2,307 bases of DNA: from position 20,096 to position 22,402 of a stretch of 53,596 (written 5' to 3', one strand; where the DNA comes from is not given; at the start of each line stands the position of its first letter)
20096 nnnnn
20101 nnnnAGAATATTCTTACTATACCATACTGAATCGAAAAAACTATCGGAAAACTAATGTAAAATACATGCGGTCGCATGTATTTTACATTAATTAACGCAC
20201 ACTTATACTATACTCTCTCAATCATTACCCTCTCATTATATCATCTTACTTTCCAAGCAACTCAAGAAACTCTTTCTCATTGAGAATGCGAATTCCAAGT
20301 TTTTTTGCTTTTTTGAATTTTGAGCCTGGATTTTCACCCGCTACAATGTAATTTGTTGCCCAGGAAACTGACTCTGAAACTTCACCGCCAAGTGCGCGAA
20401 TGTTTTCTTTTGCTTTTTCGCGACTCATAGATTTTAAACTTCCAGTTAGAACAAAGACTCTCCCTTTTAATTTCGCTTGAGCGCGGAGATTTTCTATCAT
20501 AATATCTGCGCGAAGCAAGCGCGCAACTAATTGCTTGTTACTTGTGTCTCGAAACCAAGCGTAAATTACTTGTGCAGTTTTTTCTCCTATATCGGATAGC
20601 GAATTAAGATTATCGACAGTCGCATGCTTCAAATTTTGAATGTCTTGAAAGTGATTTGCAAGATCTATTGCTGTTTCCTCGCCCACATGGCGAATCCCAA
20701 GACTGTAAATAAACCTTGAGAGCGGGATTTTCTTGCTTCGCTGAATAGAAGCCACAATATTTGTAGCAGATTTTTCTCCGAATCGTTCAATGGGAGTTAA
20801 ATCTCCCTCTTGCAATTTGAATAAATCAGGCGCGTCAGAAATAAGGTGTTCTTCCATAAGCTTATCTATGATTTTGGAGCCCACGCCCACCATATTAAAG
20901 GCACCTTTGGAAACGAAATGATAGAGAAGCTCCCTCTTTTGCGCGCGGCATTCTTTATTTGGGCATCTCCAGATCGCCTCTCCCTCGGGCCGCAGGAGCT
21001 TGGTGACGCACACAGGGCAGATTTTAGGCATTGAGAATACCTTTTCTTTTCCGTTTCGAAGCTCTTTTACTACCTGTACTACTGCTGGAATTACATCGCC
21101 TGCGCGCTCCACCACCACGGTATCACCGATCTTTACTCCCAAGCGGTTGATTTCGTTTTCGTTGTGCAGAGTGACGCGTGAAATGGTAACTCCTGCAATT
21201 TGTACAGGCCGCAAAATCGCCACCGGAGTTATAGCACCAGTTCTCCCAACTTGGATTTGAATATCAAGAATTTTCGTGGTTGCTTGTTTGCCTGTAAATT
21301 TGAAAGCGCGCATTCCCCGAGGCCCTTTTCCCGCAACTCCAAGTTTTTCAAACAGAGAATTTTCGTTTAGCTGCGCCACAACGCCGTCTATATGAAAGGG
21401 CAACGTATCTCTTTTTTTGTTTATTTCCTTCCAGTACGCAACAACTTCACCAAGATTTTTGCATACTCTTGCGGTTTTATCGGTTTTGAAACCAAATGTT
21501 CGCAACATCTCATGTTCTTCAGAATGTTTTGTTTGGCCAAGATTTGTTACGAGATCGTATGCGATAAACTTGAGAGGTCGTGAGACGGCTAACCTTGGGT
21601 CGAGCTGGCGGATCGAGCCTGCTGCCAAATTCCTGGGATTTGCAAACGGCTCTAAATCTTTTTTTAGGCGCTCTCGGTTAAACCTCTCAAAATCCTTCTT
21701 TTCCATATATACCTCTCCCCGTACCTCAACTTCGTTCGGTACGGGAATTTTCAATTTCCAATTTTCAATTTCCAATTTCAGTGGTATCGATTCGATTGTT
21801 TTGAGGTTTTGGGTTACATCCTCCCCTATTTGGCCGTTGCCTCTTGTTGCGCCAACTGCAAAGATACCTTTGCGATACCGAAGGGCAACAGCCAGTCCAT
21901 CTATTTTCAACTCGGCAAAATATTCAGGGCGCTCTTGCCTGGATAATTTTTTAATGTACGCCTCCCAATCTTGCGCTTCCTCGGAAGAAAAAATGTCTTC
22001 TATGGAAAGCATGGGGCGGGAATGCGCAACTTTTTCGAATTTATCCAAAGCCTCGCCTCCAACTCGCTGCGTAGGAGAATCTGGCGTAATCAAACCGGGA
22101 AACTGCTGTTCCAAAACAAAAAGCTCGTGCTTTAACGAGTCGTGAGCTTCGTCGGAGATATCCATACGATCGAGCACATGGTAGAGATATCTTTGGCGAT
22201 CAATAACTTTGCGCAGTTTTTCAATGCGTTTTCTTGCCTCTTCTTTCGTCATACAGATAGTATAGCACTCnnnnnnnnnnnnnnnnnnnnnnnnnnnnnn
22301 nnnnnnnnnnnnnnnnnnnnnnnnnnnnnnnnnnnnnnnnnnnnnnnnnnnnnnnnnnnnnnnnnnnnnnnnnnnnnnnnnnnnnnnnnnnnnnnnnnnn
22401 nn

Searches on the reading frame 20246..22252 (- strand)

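Call 42: search_protein_families(library=pfam, proteins=[window:20246-22252:-], max_evalue=0.001)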
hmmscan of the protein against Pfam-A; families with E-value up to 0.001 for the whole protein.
window:20246-22252:- (668 aa): 9 families
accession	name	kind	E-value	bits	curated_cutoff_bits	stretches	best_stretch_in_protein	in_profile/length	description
PF01653.23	DNA_ligase_aden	-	4.8e-81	272.4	27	1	71-320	3-251/253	NAD-dependent DNA ligase adenylation domain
PF03120.22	DNA_ligase_OB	-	2e-33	114.5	32.9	1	325-402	1-78/79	NAD-dependent DNA ligase OB-fold domain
PF12826.13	HHH_2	-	5.9e-23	81.2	27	1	513-576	1-64/64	Helix-hairpin-helix motif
PF00533.33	BRCT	-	2.6e-15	56.8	21.3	1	594-666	5-78/78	BRCA1 C Terminus (BRCT) domain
PF14520.12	HHH_5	-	4.4e-10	40.3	27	1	518-564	5-52/57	Helix-hairpin-helix domain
PF03119.21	DNA_ligase_ZBD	-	2.3e-09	37.4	25.8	1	412-437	2-27/27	NAD-dependent DNA ligase C4 zinc finger domain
PF12738.14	PTCB-BRCT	-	3.9e-07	30.4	22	1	605-658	7-60/63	twin BRCT domain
PF22745.1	Nlig-Ia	-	4e-05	24.6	27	1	8-56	4-52/92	DNA ligase-like, N-terminal NAD+-binding domain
PF00633.29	HHH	-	5.1e-05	23.4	24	1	538-565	2-29/30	Helix-hairpin-helix motif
